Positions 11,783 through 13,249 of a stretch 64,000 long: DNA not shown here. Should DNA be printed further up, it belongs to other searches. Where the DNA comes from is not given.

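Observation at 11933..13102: Bacterial PPAT-DPCK (CoaD-CoaE) fusion resembling eukaryotic CoA synthase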

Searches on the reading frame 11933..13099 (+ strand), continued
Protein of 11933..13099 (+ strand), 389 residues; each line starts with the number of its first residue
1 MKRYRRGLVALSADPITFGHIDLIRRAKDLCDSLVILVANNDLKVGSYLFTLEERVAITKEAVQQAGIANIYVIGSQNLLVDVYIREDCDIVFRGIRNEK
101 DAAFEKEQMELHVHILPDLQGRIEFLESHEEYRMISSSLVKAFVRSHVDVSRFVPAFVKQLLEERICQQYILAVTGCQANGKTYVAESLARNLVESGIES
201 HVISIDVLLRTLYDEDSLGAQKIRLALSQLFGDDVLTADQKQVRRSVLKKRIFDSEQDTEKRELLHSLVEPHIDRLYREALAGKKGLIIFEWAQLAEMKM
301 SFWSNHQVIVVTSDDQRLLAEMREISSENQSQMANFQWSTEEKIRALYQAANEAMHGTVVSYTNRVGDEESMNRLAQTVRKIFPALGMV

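Call 27: predict_structure(alignment_id=A1)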
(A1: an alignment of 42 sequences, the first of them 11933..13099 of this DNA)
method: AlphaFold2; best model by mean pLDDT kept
length: 389 residues; sequences in the alignment: 42
mean_pLDDT: 94.7   pTM: 0.91
mean pLDDT of the five models: 94.7, 94.7, 94.4, 93.5, 93.4
residues with pLDDT >= 90: 344; 70-90: 44; 50-70: 1; < 50: 0
segments of 3 or more residues with pLDDT < 50: none
pLDDT, mean of each block of 10 residues (from residue 1): 92 96 98 97 89 98 97 96 97 95 93 95 95 92 97 98 98 96 97 96 97 96 96 96 93 84 91 97 98 94 98 93 88 87 98 98 94 97 90
secondary structure, 60 per line:
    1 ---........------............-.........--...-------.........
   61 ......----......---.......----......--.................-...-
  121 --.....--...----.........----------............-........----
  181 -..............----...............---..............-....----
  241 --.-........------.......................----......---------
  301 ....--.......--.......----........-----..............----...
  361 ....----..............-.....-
elements in order: E4-11 H18-29 E31-39 H52-66 E71-76 H80-86 E91-96 H99-115 E123-127 H137-145 H156-167 E169-176 H182-195 E200-204 H205-214 H218-231 H245-252 H259-281 E286-291 H301-304 E307-313 H316-322 H327-334 H340-353 E358-364 H369-382 H384-388

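Call 32: fold_search(model_id=the predicted structure, library=pdb)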
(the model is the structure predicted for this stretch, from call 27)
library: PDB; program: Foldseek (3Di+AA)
matches with E <= 10: 1531; with E <= 0.001: 206
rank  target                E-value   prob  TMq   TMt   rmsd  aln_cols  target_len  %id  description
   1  6b7a_A                8.4e-14  1.00  0.39  0.93   1.6       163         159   32  Crystal structure of E.coli Phosphopantetheine Adenylyltransferase (PPAT/CoaD) in complex with 2-methyl-1H-benzo[d]imi (released 2017-12-27)
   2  6b7b_A                1.0e-13  1.00  0.39  0.93   1.9       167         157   32  Crystal structure of E.coli Phosphopantetheine Adenylyltransferase (PPAT/CoaD) in complex with 5-methoxy-2-methyl-1H-i (released 2017-12-27)
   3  8zn2_B                1.2e-13  1.00  0.39  0.85   1.5       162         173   34  Structure of Phosphopantetheine adenylyltransferase (PPAT) from Enterobacter sp. with the expression tag bound in the  (released 2024-06-05)
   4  6b7d_A                1.3e-13  1.00  0.38  0.92   2.0       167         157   32  Crystal structure of E.coli Phosphopantetheine Adenylyltransferase (PPAT/CoaD) in complex with 3-(4-chlorophenyl)-6-me (released 2017-12-27)
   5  8i8i_A                1.8e-13  1.00  0.39  0.92   1.6       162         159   33  Crystal structure of Phosphopantetheine adenylyltransferase from Klebsiella pneumoniae at 2.59 A resolution (released 2023-02-22)
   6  6ccq_A                2.0e-13  1.00  0.39  0.94   1.4       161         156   33  Crystal structure of E.coli Phosphopantetheine Adenylyltransferase (PPAT/CoaD) in complex with 2-(3-chlorophenethyl)-1 (released 2018-03-14)
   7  8zn2_A                2.2e-13  1.00  0.39  0.93   1.4       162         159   34  Structure of Phosphopantetheine adenylyltransferase (PPAT) from Enterobacter sp. with the expression tag bound in the  (released 2024-06-05)
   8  3x1k_A                2.8e-13  1.00  0.39  0.94   1.4       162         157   35  crystal structure of Phosphoapantetheine adenylyltransferase PPAT/CoaD with AMP-PNP from Pseudomonas aerugonosa (released 2015-11-25)
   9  5jbn_B                2.8e-13  1.00  0.38  0.93   1.6       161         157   34  Crystal Structure of Apo Phosphopantetheine Adenylyltransferase (PPAT/CoaD) from E. coli (released 2016-05-25)
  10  4nah_A                3.0e-13  1.00  0.38  0.91   1.9       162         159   30  Inhibitors of 4-Phosphopanthetheine Adenylyltransferase (PPAT) (released 2014-03-12)
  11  9iyg_B                3.4e-13  1.00  0.39  0.84   1.5       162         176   34  Structure of Phosphopantetheine adenylyltransferase (PPAT) from Enterobacter spp. with the 17-mer expression tag bound (released 2024-08-21)
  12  5jbn_A                4.5e-13  1.00  0.39  0.91   1.8       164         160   32  Crystal Structure of Apo Phosphopantetheine Adenylyltransferase (PPAT/CoaD) from E. coli (released 2016-05-25)
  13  5ts2_A                5.3e-13  1.00  0.39  0.88   1.7       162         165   35  Crystal structure of a phosphopantetheine adenylyltransferase (CoaD, PPAT) from Pseudomonas aeruginosa bound to dephos (released 2016-11-09)
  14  1h1t_A                6.0e-13  1.00  0.38  0.91   1.8       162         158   32  PHOSPHOPANTETHEINE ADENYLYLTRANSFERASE IN COMPLEX WITH Coenzyme A FROM ESCHERICHIA COLI (released 2003-07-07)
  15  4nah_B                8.0e-13  1.00  0.39  0.91   2.3       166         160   30  Inhibitors of 4-Phosphopanthetheine Adenylyltransferase (PPAT) (released 2014-03-12)
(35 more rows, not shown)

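Call 35: find_related_loci(query=A1, collection=viral_contigs, flank=10000)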
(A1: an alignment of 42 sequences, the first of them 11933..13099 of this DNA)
Query A1 (389 aa) in viral_contigs; peptide patterns used: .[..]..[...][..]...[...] (x = any residue, [..] = any of these).
14 stretches matched a pattern; 9 encode a relative of the query (tblastn E <= 1e-3); 9 distinct loci.
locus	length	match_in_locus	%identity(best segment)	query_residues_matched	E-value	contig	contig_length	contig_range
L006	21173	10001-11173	36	6-386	8e-75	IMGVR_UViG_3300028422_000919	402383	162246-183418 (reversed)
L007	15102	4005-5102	30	6-371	1e-42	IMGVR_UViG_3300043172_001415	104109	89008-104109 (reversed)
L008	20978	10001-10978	30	1-362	2e-40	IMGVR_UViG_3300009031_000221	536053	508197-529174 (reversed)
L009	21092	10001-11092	29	10-380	5e-36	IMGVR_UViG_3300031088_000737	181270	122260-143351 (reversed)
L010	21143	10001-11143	27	6-381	4e-33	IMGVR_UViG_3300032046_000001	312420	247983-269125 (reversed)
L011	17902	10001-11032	29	7-357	2e-32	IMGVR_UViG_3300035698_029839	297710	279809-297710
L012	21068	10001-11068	29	5-364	1e-29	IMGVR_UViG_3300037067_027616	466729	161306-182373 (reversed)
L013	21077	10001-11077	29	3-364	7e-29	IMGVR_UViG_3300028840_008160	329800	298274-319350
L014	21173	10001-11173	36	6-386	8e-75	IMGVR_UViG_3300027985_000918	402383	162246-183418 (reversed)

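Call 36: search_dna_similar(query=window:11933-13099:+, collection=phages, mode=protein, max_evalue=0.001, max_rows=20)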
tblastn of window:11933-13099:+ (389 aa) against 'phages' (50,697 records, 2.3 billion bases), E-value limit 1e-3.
Records with a match: 56; places in all: 56; records where one place covers at least 80% of the query: 0.
Best place of each record, by identity: <60% 56.
By first word of the organism name: Prevotella 15; Bacteriophage 11; Brevundimonas 7; Listeria 6; Salmonella 3; uncultured 3; Campylobacter 2; Enterococcus 2; Acinetobacter 2; Escherichia 1; and 4 more.
By host as written in the record: - 17; Prevotella sp. 15; Listeria monocytogenes 6; Brevundimonas pondensis LVF1 6; Homo sapiens 2; Campylobacter jejuni 2; Enterococcus faecalis 1; Escherichia coli O157:H7 ATCC 43895 1; and 6 more.
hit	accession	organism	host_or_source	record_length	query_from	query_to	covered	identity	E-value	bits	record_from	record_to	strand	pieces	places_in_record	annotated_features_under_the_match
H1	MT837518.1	Bacteriophage sp.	human fecal samples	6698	2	166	42%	36.3%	3e-15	83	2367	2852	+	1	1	record has no annotation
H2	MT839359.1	Bacteriophage sp.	human fecal samples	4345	5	170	43%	34.3%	2e-16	87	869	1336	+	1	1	record has no annotation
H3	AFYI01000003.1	Salmonella enterica subsp. enterica serovar Infantis str. ...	Homo sapiens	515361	5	177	44%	32.4%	7e-19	95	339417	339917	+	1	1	pantetheine-phosphate adenylyltransferase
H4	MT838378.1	Bacteriophage sp.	human fecal samples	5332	12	164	39%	36.4%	2e-12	75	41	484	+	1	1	record has no annotation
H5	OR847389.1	Listeria phage LM 4-11-1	Listeria monocytogenes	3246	2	162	41%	34.0%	1e-13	79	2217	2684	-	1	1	record has no annotation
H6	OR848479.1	Listeria phage LM 4-14-1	Listeria monocytogenes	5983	2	162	41%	34.0%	1e-13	79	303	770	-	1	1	record has no annotation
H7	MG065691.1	Campylobacter phage A11a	Campylobacter jejuni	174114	5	166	42%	33.3%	2e-19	96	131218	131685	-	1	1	record has no annotation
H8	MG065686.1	Campylobacter phage A18a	Campylobacter jejuni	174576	5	166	42%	33.3%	2e-19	96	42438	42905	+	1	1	record has no annotation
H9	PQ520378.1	Enterococcus phage IME_EF3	-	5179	7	165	41%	33.8%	8e-14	79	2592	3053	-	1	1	record has no annotation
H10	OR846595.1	Enterococcus phage Efs 1-1-1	Enterococcus faecalis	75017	7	165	41%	33.8%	1e-13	79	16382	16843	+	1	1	record has no annotation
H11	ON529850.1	Brevundimonas phage vB_BpoS-Gurke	Brevundimonas pondensis LVF1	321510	7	181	45%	30.4%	2e-7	59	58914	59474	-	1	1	pantetheine-phosphate adenylyltransferase | hypothetical protein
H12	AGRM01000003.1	Salmonella enterica subsp. houtenae str. ATCC BAA-1581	Homo sapiens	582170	5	166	42%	32.7%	1e-18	94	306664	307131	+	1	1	pantetheine-phosphate adenylyltransferase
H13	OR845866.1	Escherichia phage ECO95 1-6-1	Escherichia coli O157:H7 ATCC 43895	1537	5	166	42%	32.7%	3e-18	92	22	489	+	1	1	record has no annotation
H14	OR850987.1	Salmonella phage S.Kent 1-2-1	Salmonella enterica subsp. enterica ...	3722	5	166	42%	32.7%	4e-18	92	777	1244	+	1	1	record has no annotation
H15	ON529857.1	Brevundimonas phage vB_BpoS-Kikimora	Brevundimonas pondensis LVF1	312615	2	181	46%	29.1%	2e-7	59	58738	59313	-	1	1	pantetheine-phosphate adenylyltransferase | hypothetical protein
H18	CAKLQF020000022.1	Acinetobacter phage MD-2021a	not known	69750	14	170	40%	32.5%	1e-15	85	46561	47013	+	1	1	coaD: phosphopantetheine adenylyltransferase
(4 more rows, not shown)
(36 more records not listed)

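Call 40: search_protein_families(library=phrogs, proteins=[L004:1584-2561:+, L004:2583-3491:+, L004:6620-7420:+, L004:10132-10908:+, L004:11553-12602:+, L004:12878-13552:+, L004:14864-15478:+, L004:15491-16513:+, L004:16513-17394:+, L004:17416-17952:+], max_evalue=0.001)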
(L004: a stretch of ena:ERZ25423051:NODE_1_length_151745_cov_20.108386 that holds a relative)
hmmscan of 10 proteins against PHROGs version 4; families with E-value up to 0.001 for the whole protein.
L004:1584-2561:+ (326 aa): 2 families
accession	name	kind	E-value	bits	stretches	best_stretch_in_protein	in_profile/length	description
phrog_6572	-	other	2.8e-50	172.3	2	143-319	127-302/325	ADP-ribosylglycohydrolase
phrog_22100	-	unknown function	1.3e-17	65.2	1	3-310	4-287/306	-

L004:2583-3491:+ (303 aa): 2 families
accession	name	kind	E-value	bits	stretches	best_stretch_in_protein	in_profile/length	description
phrog_2141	-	unknown function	7e-93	312.7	1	1-296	2-316/318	-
phrog_6944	-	unknown function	3.1e-33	116.6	1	2-268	4-234/257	-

L004:6620-7420:+ (267 aa): 0 families

L004:10132-10908:+ (259 aa): 2 families
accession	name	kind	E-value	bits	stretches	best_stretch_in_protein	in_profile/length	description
phrog_2361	-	other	1.1e-33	117.8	1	4-243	13-270/415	serine-threonine kinase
phrog_3043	-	other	1.9e-05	25.1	1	101-199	199-300/376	kinase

L004:11553-12602:+ (350 aa): 1 family
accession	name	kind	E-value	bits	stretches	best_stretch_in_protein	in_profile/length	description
phrog_2971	-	unknown function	5.4e-20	72.9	1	95-296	88-290/352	-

L004:12878-13552:+ (225 aa): 2 families
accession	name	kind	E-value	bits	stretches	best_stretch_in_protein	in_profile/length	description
phrog_1017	-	unknown function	2.3e-38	132.8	1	85-224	13-156/170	-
phrog_652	-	unknown function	2.2e-06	28.1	1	93-187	143-243/296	-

L004:14864-15478:+ (205 aa): 2 families
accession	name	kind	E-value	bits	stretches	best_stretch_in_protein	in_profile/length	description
phrog_548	-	DNA, RNA and nucleotide metabolism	2.2e-13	51.1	1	3-194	5-241/341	RNA ligase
phrog_562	-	tail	2e-05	24.7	1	10-203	91-269/377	RNA ligase and tail fiber protein attachment catalyst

L004:15491-16513:+ (341 aa): 0 families

L004:16513-17394:+ (294 aa): 1 family
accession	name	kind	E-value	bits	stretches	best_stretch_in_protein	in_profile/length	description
phrog_1843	-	unknown function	1.8e-19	71.4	1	67-276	7-198/222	-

L004:17416-17952:+ (179 aa): 0 families

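Call 42: search_protein_families(library=phrogs, proteins=[window:11933-13099:+], max_evalue=0.001)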
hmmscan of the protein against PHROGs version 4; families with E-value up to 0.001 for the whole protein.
window:11933-13099:+ (389 aa): 3 families
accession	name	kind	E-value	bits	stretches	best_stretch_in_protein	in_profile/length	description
phrog_29208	-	unknown function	1e-20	75.1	1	12-166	11-159/163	-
phrog_3462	-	moron, auxiliary metabolic gene and host takeover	1e-05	26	1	6-72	4-74/346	nicotinamide-nucleotide adenylyltransferase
phrog_7878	-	other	0.00019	22.5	1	13-106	10-104/131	bifunctional heptose 7-phosphate kinase/heptose 1-phosphate adenyltransferase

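Call 46: search_protein_families(library=padloc, proteins=[window:11933-13099:+], max_evalue=0.01)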
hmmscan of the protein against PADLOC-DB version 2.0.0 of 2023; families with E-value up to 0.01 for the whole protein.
window:11933-13099:+ (389 aa): 0 families

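Call 49: search_protein_representatives(protein=window:11933-13099:+)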
Query: 389 residues. Proteins with E-value up to 0.001 (for the whole library): 4883; up to 1e-10: 1106; up to 1e-30: 157. The best 150 are listed.
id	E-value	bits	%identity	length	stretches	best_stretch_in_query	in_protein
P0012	9.6e-121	419.5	51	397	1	1-385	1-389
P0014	1.2e-117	409.3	51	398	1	2-386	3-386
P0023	8.7e-106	370.3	49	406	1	3-384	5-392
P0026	1.3e-100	353.2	49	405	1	4-386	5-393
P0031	5.9e-99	347.8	49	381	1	6-383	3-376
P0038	1.0e-96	340.5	49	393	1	5-383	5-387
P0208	3.5e-94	332.1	45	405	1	2-365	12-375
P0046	3.0e-93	329.1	44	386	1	1-383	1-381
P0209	6.8e-93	327.9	46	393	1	6-380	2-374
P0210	1.4e-92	326.8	45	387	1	3-366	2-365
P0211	6.3e-92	324.7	47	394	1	3-369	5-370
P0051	5.8e-90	318.3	44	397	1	5-364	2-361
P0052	9.5e-90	317.6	47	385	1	3-381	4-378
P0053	1.0e-89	317.5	43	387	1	1-370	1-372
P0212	1.4e-89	317.0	47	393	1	3-385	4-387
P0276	6.5e-41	157.0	33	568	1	7-378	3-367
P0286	4.2e-38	147.7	33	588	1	5-367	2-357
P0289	5.6e-37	144.0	31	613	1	8-368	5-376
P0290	7.2e-37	143.6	31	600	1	6-358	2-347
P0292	8.9e-37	143.3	32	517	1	6-357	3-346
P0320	3.3e-33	131.6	31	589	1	6-380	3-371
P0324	7.2e-33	130.5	32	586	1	7-349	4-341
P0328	2.2e-32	128.9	34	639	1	4-363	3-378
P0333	8.3e-32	127.0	32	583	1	7-367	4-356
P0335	1.1e-31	126.6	30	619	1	6-383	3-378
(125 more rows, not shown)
